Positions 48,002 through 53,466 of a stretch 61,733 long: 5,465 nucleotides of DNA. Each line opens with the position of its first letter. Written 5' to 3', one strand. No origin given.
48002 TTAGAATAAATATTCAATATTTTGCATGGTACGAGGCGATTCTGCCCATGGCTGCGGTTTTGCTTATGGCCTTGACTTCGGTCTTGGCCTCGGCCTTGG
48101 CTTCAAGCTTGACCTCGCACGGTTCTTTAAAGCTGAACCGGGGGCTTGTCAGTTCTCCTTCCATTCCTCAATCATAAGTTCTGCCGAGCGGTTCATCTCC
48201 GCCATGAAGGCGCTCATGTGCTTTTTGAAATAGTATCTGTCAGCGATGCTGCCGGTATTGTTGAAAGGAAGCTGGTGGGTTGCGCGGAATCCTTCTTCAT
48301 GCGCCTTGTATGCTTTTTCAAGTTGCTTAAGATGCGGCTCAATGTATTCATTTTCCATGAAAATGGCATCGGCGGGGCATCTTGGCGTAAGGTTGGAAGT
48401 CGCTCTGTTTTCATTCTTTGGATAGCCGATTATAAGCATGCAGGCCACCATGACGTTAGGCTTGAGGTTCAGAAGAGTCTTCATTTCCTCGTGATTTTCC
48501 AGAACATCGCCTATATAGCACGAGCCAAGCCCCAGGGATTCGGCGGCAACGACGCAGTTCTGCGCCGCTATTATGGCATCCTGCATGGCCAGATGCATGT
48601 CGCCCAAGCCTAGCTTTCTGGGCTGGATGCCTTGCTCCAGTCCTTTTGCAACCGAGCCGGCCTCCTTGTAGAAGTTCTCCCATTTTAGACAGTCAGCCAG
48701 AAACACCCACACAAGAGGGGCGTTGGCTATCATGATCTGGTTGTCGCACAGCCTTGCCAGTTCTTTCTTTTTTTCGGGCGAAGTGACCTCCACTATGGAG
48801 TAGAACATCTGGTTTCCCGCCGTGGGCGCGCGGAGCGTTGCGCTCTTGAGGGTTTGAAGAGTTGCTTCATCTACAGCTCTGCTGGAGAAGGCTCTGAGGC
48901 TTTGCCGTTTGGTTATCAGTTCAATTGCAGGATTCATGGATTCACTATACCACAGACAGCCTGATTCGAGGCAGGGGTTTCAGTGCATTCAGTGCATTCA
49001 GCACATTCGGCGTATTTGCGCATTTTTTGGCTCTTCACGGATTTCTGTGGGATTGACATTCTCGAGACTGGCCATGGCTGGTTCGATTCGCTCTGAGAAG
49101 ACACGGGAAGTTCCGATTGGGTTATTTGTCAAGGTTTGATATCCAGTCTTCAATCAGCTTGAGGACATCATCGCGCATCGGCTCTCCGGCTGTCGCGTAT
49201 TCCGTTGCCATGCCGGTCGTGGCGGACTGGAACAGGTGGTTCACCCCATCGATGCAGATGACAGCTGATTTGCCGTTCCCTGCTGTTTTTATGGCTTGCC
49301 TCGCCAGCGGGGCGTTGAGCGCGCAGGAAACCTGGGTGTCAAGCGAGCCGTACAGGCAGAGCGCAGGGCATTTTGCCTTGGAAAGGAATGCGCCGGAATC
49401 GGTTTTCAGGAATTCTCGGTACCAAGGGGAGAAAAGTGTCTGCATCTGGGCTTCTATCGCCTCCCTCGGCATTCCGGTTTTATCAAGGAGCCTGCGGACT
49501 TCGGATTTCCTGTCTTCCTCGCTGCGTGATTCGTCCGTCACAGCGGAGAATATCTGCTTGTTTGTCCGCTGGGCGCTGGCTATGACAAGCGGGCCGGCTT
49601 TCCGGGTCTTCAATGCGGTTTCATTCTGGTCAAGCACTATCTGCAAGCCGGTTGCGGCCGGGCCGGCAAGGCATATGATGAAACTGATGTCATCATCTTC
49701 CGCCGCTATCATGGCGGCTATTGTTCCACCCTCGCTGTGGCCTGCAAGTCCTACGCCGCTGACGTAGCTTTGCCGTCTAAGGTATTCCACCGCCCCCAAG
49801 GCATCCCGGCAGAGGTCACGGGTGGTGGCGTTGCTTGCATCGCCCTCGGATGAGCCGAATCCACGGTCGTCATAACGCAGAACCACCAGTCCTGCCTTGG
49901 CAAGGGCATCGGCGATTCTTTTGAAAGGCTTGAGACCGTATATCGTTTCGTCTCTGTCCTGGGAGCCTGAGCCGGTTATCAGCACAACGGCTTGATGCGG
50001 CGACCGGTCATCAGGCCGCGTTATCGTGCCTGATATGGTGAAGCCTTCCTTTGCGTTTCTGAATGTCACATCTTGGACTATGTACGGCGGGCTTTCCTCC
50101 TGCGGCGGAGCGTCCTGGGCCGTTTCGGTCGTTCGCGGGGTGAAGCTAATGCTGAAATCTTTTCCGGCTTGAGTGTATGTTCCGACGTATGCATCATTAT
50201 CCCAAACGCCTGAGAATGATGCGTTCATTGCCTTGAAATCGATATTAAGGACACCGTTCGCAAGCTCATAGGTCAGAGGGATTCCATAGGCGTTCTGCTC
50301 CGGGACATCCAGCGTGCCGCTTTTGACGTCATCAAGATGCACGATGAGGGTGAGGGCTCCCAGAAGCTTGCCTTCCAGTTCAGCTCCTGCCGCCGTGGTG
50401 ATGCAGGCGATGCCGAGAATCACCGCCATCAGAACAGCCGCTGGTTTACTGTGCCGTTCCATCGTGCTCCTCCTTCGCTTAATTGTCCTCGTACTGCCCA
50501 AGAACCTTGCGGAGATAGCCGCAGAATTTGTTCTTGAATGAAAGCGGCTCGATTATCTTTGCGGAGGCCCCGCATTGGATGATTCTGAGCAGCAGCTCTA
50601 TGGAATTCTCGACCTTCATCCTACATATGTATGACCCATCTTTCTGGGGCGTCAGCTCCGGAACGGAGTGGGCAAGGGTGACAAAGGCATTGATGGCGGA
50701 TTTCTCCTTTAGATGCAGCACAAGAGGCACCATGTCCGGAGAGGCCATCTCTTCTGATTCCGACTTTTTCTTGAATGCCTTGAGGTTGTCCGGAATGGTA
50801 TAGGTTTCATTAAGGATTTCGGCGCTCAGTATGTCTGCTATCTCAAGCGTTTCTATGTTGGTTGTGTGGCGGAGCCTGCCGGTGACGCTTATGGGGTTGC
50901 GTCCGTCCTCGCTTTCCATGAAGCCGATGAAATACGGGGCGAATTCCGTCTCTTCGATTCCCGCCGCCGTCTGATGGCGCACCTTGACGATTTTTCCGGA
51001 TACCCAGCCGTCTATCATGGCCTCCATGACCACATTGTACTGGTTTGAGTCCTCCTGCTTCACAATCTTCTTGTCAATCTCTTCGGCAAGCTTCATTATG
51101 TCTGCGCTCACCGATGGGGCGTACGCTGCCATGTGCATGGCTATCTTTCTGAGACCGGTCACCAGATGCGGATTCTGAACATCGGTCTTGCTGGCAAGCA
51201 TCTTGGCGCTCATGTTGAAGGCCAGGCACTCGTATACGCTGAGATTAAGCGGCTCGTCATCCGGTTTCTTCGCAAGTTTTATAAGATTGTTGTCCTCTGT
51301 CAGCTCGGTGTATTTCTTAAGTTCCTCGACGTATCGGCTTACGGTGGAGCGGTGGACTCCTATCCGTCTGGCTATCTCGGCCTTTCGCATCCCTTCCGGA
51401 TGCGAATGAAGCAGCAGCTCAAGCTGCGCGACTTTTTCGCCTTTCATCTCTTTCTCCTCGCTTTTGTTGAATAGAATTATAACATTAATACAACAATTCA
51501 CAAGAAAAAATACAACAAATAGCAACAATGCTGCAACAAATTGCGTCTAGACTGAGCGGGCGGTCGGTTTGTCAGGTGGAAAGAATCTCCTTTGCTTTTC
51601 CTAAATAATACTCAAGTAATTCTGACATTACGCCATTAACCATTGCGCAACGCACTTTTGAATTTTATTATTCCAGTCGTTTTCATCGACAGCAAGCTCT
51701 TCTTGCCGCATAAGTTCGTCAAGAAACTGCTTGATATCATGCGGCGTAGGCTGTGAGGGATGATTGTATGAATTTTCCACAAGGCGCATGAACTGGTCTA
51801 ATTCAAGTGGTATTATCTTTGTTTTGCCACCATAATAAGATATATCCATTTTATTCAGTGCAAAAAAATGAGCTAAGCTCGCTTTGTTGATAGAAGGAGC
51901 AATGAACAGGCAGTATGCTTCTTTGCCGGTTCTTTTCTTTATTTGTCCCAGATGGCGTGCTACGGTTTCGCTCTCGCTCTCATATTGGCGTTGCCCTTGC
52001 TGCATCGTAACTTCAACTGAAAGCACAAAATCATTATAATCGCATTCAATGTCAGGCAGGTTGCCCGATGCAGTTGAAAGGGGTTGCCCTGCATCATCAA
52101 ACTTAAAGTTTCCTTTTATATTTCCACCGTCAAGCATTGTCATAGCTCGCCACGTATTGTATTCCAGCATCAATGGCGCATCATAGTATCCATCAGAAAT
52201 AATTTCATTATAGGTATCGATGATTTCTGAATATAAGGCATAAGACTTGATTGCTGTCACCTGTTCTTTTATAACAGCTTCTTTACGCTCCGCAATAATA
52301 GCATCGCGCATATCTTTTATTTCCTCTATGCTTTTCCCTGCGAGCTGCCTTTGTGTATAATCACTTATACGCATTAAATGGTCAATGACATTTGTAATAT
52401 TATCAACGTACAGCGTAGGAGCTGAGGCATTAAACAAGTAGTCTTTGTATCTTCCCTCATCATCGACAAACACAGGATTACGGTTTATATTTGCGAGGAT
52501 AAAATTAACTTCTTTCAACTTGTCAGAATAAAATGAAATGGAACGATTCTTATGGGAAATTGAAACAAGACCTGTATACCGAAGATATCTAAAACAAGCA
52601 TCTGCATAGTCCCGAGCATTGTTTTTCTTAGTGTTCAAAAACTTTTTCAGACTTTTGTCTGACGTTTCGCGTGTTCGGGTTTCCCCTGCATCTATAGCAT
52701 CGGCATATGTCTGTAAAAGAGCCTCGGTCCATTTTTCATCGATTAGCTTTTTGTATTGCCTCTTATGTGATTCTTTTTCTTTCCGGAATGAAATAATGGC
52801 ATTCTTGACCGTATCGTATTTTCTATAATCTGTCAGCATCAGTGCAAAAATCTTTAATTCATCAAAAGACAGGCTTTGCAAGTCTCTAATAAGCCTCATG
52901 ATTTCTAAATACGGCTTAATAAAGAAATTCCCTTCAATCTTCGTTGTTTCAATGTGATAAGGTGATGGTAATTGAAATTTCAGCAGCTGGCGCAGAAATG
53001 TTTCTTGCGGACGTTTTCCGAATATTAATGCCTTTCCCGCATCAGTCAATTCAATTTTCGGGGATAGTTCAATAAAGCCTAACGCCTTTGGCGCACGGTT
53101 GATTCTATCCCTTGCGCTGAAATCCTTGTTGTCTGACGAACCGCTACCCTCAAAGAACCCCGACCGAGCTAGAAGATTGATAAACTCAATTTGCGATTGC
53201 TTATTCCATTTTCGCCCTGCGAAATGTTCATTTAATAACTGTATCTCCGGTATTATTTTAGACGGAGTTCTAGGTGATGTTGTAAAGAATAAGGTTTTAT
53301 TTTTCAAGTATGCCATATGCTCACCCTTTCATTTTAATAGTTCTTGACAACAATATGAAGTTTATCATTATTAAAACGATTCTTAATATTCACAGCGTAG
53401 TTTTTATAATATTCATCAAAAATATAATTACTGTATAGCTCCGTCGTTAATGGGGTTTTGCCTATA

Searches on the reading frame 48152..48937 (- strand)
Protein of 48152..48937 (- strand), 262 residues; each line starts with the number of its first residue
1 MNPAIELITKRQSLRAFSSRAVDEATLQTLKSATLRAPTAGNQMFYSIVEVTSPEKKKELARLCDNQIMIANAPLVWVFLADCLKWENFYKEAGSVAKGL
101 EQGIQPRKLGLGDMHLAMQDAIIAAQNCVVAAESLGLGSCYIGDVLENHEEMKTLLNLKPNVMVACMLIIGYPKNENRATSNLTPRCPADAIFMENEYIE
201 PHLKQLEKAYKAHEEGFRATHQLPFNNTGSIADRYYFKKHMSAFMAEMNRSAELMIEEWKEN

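Call 55: search_protein_families(library=pfam, max_evalue=0.001, proteins=[window:48152-48937:-])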
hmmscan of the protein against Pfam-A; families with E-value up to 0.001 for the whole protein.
window:48152-48937:- (262 aa): 2 families
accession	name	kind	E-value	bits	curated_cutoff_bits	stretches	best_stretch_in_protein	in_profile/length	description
PF00881.29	Nitroreductase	-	2.7e-22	80.1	23.5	1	8-172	1-167/167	Nitroreductase family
PF14512.11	TM1586_NiRdase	-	4.5e-09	36.7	27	0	126-180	89-140/215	Putative TM nitroreductase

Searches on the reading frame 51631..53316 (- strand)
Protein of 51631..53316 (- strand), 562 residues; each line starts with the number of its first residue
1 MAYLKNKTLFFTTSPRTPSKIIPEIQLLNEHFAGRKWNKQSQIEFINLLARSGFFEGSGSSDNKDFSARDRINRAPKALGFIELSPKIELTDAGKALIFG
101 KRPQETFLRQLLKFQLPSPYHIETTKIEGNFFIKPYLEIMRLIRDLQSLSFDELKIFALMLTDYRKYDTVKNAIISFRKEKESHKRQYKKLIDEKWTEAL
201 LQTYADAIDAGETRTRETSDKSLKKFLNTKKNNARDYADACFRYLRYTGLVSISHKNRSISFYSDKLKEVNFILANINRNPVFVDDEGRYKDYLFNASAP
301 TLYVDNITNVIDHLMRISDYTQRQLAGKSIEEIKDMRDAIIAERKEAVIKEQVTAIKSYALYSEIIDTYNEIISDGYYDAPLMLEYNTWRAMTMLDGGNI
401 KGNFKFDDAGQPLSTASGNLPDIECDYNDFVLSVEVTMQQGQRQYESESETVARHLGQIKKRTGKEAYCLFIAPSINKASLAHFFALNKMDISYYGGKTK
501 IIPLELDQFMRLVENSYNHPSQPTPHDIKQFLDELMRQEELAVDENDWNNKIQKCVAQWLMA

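Call 55: search_protein_families(library=pfam, max_evalue=0.001, proteins=[window:51631-53316:-])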
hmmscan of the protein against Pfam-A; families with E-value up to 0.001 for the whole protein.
window:51631-53316:- (562 aa): 1 family
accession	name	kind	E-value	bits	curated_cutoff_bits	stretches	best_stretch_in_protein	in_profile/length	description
PF09491.16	RE_AlwI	-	6.2e-60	203.8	23.1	1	79-512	3-441/441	AlwI restriction endonuclease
